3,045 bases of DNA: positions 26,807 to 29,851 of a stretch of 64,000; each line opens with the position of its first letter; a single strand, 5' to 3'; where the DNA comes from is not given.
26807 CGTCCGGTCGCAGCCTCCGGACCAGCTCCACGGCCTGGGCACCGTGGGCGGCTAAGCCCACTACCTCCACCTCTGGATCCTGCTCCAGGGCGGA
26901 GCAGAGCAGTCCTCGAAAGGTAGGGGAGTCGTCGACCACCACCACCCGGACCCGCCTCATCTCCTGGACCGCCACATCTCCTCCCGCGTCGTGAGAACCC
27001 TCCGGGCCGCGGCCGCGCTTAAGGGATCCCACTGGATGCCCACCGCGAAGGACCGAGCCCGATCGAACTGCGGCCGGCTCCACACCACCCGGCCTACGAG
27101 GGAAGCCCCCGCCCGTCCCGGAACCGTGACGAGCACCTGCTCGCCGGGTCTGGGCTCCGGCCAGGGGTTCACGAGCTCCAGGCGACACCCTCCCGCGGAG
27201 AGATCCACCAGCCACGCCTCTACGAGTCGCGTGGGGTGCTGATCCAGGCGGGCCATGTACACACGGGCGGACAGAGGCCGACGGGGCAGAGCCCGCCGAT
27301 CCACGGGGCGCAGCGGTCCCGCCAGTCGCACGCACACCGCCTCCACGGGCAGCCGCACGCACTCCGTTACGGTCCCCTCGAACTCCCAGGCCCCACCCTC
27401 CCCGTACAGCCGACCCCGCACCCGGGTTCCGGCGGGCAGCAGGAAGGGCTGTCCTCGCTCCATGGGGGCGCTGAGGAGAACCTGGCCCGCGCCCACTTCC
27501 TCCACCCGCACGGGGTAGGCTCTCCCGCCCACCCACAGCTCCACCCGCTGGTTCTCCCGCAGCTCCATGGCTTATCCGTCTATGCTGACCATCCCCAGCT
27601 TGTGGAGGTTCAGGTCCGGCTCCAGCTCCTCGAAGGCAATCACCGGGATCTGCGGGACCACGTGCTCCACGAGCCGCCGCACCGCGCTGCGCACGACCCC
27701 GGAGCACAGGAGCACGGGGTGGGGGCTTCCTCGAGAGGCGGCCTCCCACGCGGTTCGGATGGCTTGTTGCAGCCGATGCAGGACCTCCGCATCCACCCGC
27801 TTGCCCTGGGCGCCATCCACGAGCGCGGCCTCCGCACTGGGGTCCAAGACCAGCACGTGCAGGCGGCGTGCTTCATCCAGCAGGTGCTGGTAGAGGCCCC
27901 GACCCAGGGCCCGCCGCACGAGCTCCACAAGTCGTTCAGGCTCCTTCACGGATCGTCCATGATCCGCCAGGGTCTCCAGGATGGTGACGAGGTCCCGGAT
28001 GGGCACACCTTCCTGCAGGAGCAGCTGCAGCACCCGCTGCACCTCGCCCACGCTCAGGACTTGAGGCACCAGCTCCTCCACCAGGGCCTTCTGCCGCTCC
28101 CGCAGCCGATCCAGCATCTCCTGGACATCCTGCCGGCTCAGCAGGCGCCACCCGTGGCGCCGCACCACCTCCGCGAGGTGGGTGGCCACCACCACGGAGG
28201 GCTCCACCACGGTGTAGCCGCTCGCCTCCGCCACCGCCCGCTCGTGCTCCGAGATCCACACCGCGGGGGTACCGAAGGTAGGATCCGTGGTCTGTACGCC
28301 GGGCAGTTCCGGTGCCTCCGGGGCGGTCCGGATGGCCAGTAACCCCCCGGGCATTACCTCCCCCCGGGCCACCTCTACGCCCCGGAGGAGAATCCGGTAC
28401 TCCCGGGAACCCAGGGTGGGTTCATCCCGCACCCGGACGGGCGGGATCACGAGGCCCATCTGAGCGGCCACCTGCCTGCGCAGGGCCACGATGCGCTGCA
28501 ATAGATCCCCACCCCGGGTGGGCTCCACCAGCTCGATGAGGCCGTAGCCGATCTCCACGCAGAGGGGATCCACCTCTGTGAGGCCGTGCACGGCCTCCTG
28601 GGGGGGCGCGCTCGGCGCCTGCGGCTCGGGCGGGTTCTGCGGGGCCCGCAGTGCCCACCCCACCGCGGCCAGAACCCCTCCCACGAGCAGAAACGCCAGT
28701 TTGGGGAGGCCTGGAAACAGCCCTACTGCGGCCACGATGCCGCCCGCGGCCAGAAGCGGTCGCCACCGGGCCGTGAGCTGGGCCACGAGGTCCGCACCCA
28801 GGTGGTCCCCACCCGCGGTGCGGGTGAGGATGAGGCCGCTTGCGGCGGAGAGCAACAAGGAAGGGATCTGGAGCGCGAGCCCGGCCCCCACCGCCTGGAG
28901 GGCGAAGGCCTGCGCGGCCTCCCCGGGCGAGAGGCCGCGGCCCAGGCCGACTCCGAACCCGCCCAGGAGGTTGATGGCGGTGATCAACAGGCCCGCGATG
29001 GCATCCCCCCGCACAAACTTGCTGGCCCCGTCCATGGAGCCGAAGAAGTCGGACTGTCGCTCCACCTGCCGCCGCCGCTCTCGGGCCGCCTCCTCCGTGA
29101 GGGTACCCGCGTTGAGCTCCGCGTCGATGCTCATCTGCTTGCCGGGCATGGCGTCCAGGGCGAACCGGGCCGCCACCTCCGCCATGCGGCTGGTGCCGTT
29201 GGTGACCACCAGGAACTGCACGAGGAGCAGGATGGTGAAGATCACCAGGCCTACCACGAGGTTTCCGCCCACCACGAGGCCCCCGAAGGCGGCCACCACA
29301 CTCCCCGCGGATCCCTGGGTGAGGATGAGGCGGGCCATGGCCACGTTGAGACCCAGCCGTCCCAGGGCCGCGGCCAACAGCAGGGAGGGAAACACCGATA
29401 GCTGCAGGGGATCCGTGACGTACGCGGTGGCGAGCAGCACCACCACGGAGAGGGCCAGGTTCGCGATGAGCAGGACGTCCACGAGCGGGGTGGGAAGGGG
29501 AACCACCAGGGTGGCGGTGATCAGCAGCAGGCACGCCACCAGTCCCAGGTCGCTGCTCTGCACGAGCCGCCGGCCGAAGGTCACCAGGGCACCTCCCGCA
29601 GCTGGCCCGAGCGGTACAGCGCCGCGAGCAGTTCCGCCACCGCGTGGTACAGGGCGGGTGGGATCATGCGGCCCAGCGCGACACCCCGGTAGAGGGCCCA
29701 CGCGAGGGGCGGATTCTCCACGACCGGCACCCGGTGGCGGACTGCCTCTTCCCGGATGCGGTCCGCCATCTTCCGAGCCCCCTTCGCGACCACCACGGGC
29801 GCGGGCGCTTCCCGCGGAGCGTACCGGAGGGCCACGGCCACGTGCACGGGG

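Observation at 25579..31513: c-di-GMP modules replace flhF/flhG/cheY/cheC in the flagellar operon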

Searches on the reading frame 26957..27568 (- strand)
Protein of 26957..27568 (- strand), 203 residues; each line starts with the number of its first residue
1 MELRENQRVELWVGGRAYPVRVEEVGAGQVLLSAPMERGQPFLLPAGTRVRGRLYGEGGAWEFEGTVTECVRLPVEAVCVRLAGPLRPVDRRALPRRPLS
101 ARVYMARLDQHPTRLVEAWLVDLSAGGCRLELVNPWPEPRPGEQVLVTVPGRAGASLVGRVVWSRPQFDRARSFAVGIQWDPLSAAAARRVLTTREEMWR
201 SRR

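Call 5: search_protein_families(library=pfam, proteins=[window:26960-27568:-], max_evalue=0.01)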
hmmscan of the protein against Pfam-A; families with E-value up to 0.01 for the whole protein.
window:26960-27568:- (203 aa): 2 families
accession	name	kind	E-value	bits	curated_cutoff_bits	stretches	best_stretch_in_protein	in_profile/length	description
PF07238.19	PilZ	-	1.3e-11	45.2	22.5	1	91-190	2-95/102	PilZ domain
PF12945.12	PilZNR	-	4e-09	36.9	23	1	8-80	5-82/85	Flagellar protein YcgR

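Call 12: find_encoding_contigs(protein=window:26957-27568:-, flank=10000, max_places=6)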
Protein window:26957-27568:- (203 aa): 1 contig read that carries it; 1 place shown.
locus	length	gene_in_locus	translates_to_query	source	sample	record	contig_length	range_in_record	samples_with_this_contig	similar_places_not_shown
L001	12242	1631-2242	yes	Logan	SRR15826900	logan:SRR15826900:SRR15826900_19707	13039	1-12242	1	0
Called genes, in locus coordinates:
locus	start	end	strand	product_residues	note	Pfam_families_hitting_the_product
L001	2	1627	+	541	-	?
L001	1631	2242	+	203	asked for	PF12945:PilZNR, PF07238:PilZ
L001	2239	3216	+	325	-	PF00072:Response_reg, PF01339:CheB_methylest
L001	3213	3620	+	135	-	PF01590:GAF, PF13185:GAF_2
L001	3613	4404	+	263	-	PF03705:CheR_N, PF13649:Methyltransf_25 (faint), PF01739:CheR, PF08242:Methyltransf_12 (faint)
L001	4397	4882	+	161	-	PF03975:CheD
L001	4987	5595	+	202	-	PF04542:Sigma70_r2, PF04539:Sigma70_r3, PF08281:Sigma70_r4_2, PF04545:Sigma70_r4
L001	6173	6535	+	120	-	PF19545:DUF6069 (weak)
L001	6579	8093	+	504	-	PF00875:DNA_photolyase, PF03441:FAD_binding_7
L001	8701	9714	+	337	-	PF01547:SBP_bac_1, PF13531:SBP_bac_11, PF13416:SBP_bac_8, PF13343:SBP_bac_6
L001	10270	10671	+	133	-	PF00528:BPD_transp_1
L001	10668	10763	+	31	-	-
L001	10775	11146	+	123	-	PF00528:BPD_transp_1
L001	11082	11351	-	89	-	-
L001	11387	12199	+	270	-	PF00005:ABC_tran, PF13304:AAA_21 (weak), PF08402:TOBE_2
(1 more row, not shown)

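Call 15: find_homologous_proteins(query=window:26960-27568:-, max_evalue=0.001)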
Query window:26960-27568:- (203 aa): 9 proteins with E <= 0.001 among 3241 candidates.
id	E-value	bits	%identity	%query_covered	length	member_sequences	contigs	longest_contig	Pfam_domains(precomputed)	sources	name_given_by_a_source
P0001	5.7e-113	393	91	98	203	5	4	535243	PF07238.20,PF12945.13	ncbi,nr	ncbi:MAG: flagellar brake protein [Armatimonadota bacterium]|nr:flagellar brake protein [Armatimonad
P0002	4.3e-76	273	67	95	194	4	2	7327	PF07238.20,PF12945.13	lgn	-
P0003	1.8e-73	264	66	95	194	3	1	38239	PF07238.20,PF12945.13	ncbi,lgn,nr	ncbi:MAG: flagellar brake protein [Armatimonadota bacterium]|nr:flagellar brake protein [Armatimonad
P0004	6.0e-73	263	66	96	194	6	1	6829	PF07238.20,PF12945.13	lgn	-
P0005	7.8e-73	262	65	95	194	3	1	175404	PF07238.20,PF12945.13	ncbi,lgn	-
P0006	1.6e-72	261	66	96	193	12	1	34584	PF07238.20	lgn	-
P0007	3.2e-70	254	63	95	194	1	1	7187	PF07238.20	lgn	-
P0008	3.9e-70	253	65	96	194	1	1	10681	PF07238.20,PF12945.13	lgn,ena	-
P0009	2.4e-63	231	57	95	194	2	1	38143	PF07238.20,PF12945.13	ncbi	-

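Call 36: search_solved_structures(query=window:26960-27568:-, max_evalue=1, show_alignments=3)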
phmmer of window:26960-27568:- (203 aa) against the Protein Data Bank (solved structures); distinct sequences matched with E-value up to 1: 1.
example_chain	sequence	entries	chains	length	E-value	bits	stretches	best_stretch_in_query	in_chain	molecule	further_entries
4oo0_A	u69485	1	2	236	0.53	12.8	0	123-184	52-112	Maf-like protein BCAL2394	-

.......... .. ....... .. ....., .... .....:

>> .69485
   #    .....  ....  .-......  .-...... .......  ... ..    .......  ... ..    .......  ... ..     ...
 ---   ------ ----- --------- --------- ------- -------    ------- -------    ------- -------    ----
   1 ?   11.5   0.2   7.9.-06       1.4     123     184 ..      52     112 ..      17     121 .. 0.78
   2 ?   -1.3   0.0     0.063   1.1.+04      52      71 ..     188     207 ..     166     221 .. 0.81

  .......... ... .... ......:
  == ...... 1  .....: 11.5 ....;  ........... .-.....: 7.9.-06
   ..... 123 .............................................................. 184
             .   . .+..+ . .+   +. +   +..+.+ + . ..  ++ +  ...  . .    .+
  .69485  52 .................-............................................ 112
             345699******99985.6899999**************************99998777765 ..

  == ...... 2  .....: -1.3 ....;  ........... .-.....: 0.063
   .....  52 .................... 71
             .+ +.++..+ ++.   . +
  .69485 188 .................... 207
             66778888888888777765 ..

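Call 53: predict_structure(alignment_id=A2)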
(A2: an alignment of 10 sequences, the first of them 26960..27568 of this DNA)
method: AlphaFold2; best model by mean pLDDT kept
length: 203 residues; sequences in the alignment: 10
mean_pLDDT: 82.6   pTM: 0.59
mean pLDDT of the five models: 82.6, 79.3, 76.2, 76.1, 74.1
residues with pLDDT >= 90: 55; 70-90: 121; 50-70: 27; < 50: 0
segments of 3 or more residues with pLDDT < 50: none
pLDDT, mean of each block of 10 residues (from residue 1): 83 84 90 85 91 78 92 82 88 62 88 85 83 82 89 83 76 81 80 75 64
secondary structure, 60 per line:
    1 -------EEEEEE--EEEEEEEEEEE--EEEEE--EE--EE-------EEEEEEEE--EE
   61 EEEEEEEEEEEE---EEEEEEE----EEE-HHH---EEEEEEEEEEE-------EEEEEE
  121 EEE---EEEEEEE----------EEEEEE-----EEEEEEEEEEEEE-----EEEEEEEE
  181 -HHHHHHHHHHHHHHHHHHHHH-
elements in order: E8-13 E16-26 E29-33 E49-56 E59-72 E76-82 E87-89 E97-107 E115-123 E127-133 E144-149 E155-167 E173-180 H182-202

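Call 57: fold_search(model_id=the predicted structure, library=pdb)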
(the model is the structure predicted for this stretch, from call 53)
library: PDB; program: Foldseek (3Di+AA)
matches with E <= 10: 882; with E <= 0.001: 20
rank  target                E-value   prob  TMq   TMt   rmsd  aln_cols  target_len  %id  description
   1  5vx6_A                2.2e-10  1.00  0.41  0.40  14.9       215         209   12  Structure of Bacillus subtilis Inhibitor of motility (MotI/DgrA) (released 2017-11-22)
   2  5vx6_B                1.0e-09  1.00  0.42  0.41  16.7       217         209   13  Structure of Bacillus subtilis Inhibitor of motility (MotI/DgrA) (released 2017-11-22)
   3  2rde_A                1.1e-08  1.00  0.40  0.37  14.9       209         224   15  Crystal structure of VCA0042 complexed with c-di-GMP (released 2007-10-30)
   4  5kgo_A                1.8e-08  1.00  0.44  0.42  15.1       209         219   15  Structure of K. pneumonia MrkH-c-di-GMP complex (released 2016-08-17)
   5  5y6f                  8.2e-08  1.00  0.41  0.38  15.8       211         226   14  Crystal structure of YcgR in complex with c-di-GMP from Escherichia coli (released 2018-07-18)
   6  3kyg_A                1.0e-07  1.00  0.43  0.38  15.6       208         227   16  Crystal structure of VCA0042 (L135R) complexed with c-di-GMP (released 2010-04-14)
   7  2rde_B                1.0e-07  1.00  0.40  0.37  14.8       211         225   15  Crystal structure of VCA0042 complexed with c-di-GMP (released 2007-10-30)
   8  5kgo_D                2.1e-07  1.00  0.41  0.37  17.0       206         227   16  Structure of K. pneumonia MrkH-c-di-GMP complex (released 2016-08-17)
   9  3kyf                  2.8e-07  1.00  0.44  0.40  15.1       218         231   15  Crystal structure of P4397 complexed with c-di-GMP (released 2010-04-14)
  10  5ejl                  3.1e-07  1.00  0.42  0.37  16.0       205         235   15  MrkH, A novel c-di-GMP dependence transcription regulatory factor. (released 2016-10-19)
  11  1yln                  3.3e-07  1.00  0.42  0.38  10.6       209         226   15  The Crystal Structure of the Protein of Unknown Function VCA0042 from Vibrio cholerae O1 (released 2005-03-08)
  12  5kec_D                3.3e-07  1.00  0.47  0.44  12.6       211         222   15  Structure of K. pneumonia MrkH in its apo state. (released 2016-08-17)
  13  5kec_A                3.6e-07  1.00  0.43  0.39  12.6       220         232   13  Structure of K. pneumonia MrkH in its apo state. (released 2016-08-17)
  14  5ked_A                4.9e-07  1.00  0.46  0.41  12.3       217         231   12  Structure of the 2.65 Angstrom P2(1) crystal of K. pneumonia MrkH (released 2016-08-17)
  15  5ked_B                5.7e-07  1.00  0.46  0.42  12.7       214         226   15  Structure of the 2.65 Angstrom P2(1) crystal of K. pneumonia MrkH (released 2016-08-17)
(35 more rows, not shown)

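Call 79: search_protein_families(library=ncbifam, proteins=[window:26960-27568:-], max_evalue=0.001)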
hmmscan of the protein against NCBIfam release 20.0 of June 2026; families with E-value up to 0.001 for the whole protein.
window:26960-27568:- (203 aa): 1 family
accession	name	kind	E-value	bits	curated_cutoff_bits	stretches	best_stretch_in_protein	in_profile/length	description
TIGR02266.1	gmx_TIGR02266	paralog_domain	1.5e-05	25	68.7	1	110-191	11-91/96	TIGR02266 family protein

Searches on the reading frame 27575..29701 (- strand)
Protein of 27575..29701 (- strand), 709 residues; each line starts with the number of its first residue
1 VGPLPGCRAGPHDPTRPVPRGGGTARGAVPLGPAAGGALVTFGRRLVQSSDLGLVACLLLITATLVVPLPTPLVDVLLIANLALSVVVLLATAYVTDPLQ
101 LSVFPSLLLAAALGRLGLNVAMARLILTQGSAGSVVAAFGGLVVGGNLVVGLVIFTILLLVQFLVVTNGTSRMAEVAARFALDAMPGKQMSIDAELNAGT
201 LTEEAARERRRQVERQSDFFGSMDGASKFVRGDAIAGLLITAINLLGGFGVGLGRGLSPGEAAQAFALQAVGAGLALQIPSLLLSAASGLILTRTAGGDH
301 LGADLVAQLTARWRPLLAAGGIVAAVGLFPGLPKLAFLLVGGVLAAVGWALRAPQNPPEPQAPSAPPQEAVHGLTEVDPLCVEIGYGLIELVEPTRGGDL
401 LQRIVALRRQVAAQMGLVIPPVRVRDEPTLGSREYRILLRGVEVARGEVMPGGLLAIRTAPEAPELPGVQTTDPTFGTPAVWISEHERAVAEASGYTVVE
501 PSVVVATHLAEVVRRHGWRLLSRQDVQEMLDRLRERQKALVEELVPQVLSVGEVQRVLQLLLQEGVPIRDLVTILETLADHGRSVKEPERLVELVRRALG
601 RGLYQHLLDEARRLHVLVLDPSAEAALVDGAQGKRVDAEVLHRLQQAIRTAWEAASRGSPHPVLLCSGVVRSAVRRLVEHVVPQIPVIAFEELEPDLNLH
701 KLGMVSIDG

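Call 5: search_protein_families(library=pfam, proteins=[window:27575-29701:-], max_evalue=0.01)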
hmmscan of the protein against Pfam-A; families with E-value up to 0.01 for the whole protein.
window:27575-29701:- (709 aa): 1 family
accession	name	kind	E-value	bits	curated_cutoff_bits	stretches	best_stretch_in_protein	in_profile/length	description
PF00771.25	FHIPEP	-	1.8e-229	764.1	29.1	1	62-697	2-656/657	FHIPEP family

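Call 14: find_related_loci(query=window:27575-29701:-, collection=genome_contigs, flank=10000)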
Query window:27575-29701:- (709 aa) in genome_contigs; peptide patterns used: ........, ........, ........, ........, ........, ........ (x = any residue, [..] = any of these).
600 stretches matched a pattern (row limit reached: there are more); 589 encode a relative of the query (tblastn E <= 1e-3); the best 80 are kept; 80 distinct loci.
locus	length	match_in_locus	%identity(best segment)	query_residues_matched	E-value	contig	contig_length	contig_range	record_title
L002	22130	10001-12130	48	10-707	0e+0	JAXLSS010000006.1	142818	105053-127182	MAG: Thermoleophilia bacterium isolate STL-ACT41 C2.182.fa-6, whole genome shotgun sequence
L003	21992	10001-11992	48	48-700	0e+0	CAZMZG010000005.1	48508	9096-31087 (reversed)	MAG TPA_asm: uncultured Atribacterota bacterium isolate binchicken_co19_558 genome assembly, contig: NODE_816_length_485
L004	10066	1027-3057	45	44-709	0e+0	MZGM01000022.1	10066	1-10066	MAG: candidate division KSB1 bacterium 4484_219 ex4484_219_scaffold_4514, whole genome shotgun sequence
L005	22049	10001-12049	46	42-708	1e-180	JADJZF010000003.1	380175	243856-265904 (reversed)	MAG: Candidatus Amarobacter glycogenicus isolate Lyne_MAXAC.019 tig00008563-10-3802070, whole genome shotgun sequence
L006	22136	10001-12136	44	22-708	3e-179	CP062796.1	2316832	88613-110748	MAG: Candidatus Fermentithermobacillus carboniphilus isolate Bu02 chromosome, complete genome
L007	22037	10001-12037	43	45-707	1e-178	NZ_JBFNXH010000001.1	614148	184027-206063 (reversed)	Paenibacillus sp. SI92 Scaffold1, whole genome shotgun sequence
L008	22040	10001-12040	43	42-703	8e-176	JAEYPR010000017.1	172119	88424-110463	MAG: Bacillota bacterium isolate OH_CBB_200 k127_1998330, whole genome shotgun sequence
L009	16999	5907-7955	42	42-708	3e-174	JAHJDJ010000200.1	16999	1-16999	MAG: bacterium isolate Modern_marine.mb.49 Modern_marine.mb.49_k141_1363941, whole genome shotgun sequence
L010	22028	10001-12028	43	48-709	9e-174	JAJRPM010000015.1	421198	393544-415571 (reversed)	MAG: Candidatus Zixiibacteriota bacterium isolate Dive100_bin1.56 k141_1014544, whole genome shotgun sequence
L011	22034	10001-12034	43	44-707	2e-173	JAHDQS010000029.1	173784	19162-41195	MAG: Clostridia bacterium isolate SM3-B6.2 k141_51176, whole genome shotgun sequence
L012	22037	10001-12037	46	44-706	4e-173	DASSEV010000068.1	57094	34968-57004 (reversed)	MAG TPA_asm: Gaiellales bacterium isolate SMAG_U987 k141_1335618, whole genome shotgun sequence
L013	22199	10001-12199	42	1-709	2e-172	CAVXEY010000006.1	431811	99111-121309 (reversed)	MAG: uncultured delta proteobacterium isolate MFD02416.bin.1.108 genome assembly, contig: contig_16565, whole genome sho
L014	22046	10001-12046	42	45-707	3e-172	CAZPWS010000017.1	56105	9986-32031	MAG TPA_asm: uncultured Fibrobacterota bacterium isolate binchicken_co286_161 genome assembly, contig: NODE_865_length_5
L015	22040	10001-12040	43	44-707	6e-172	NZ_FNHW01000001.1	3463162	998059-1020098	Fictibacillus solisalsi strain CGMCC 1.6854, whole genome shotgun sequence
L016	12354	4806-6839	45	46-706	5e-172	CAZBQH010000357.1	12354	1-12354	MAG TPA_asm: uncultured Nitrospiraceae bacterium isolate SRP067234_co1_57 genome assembly, contig: k99_656711, whole gen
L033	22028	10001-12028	39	47-706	2e-165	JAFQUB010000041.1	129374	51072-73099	MAG: Lachnospiraceae bacterium isolate RGIG2151 Goat_Colon-6__c574074, whole genome shotgun sequence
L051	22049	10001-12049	41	44-709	1e-162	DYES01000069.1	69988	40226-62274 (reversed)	MAG TPA_asm: Desulfovirgula sp. isolate Tomsk_54_15 Tomsk_k141_62396, whole genome shotgun sequence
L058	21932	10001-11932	46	81-705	6e-161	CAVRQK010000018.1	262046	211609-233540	MAG: uncultured Solirubrobacteraceae bacterium isolate MFD01188.bin.3.182 genome assembly, contig: contig_57167, whole g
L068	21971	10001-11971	42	68-707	4e-161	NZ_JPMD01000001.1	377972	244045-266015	Clostridium sulfidigenes strain 113A c1, whole genome shotgun sequence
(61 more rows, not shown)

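Call 29: search_protein_families(library=pfam, proteins=[L003:12022-12666:+, L006:12132-12524:+, L002:13852-14604:+, L033:14125-14862:+, L051:14005-14658:+, L058:13356-14009:+, L005:13171-14076:+, L068:14022-14678:+, L011:14076-14747:+], max_evalue=0.01)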
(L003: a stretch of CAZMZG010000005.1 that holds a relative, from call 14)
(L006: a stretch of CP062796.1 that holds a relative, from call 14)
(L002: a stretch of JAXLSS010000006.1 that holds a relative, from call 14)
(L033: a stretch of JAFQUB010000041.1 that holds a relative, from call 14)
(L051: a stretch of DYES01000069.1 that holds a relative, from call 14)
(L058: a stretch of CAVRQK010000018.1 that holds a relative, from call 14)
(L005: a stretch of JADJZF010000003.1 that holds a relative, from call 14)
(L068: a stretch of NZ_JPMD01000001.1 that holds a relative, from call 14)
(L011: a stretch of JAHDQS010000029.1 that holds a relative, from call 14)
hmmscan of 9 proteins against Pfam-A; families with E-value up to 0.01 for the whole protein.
L003:12022-12666:+ (215 aa): 2 families
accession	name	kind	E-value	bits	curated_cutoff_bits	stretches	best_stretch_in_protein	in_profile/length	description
PF07238.19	PilZ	-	3.3e-16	59.9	22.5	1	104-204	1-102/102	PilZ domain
PF12945.12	PilZNR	-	5.5e-09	36.5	23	1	24-97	15-85/85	Flagellar protein YcgR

L006:12132-12524:+ (131 aa): 1 family
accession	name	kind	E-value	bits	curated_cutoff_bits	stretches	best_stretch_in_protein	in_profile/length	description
PF07238.19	PilZ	-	1.3e-08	35.5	22.5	1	9-117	1-99/102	PilZ domain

L002:13852-14604:+ (251 aa): 1 family
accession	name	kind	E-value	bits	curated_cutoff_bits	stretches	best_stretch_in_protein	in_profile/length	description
PF07238.19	PilZ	-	4.3e-13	49.9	22.5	1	128-238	1-102/102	PilZ domain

L033:14125-14862:+ (246 aa): 2 families
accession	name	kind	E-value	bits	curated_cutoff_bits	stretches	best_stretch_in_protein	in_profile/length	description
PF12945.12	PilZNR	-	4e-16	59.3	23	1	13-100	2-83/85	Flagellar protein YcgR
PF07238.19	PilZ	-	1.3e-11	45.2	22.5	1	109-235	1-102/102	PilZ domain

L051:14005-14658:+ (218 aa): 2 families
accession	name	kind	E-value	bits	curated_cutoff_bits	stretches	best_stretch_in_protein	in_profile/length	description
PF07238.19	PilZ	-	5.9e-17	62.3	22.5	1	96-208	1-102/102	PilZ domain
PF12945.12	PilZNR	-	2.3e-14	53.7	23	1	18-89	13-85/85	Flagellar protein YcgR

L058:13356-14009:+ (218 aa): 1 family
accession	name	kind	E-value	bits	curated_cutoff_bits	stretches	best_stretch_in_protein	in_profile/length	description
PF07238.19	PilZ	-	5.5e-15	56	22.5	1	105-204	1-102/102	PilZ domain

L005:13171-14076:+ (302 aa): 2 families
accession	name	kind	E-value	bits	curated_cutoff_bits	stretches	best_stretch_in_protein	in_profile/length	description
PF07238.19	PilZ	-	3.4e-12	47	22.5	1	180-290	1-101/102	PilZ domain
PF12945.12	PilZNR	-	8.4e-08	32.7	23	1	93-164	2-75/85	Flagellar protein YcgR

L068:14022-14678:+ (219 aa): 2 families
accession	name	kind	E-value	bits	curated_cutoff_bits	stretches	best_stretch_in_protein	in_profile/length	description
PF07238.19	PilZ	-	2.5e-17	63.5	22.5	1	98-209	1-101/102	PilZ domain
PF12945.12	PilZNR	-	7.3e-13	48.9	23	1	8-89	1-83/85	Flagellar protein YcgR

L011:14076-14747:+ (224 aa): 2 families
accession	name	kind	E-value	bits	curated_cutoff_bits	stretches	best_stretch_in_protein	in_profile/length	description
PF12945.12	PilZNR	-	2e-19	69.9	23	1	12-96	1-85/85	Flagellar protein YcgR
PF07238.19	PilZ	-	6.3e-14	52.6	22.5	1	103-212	1-101/102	PilZ domain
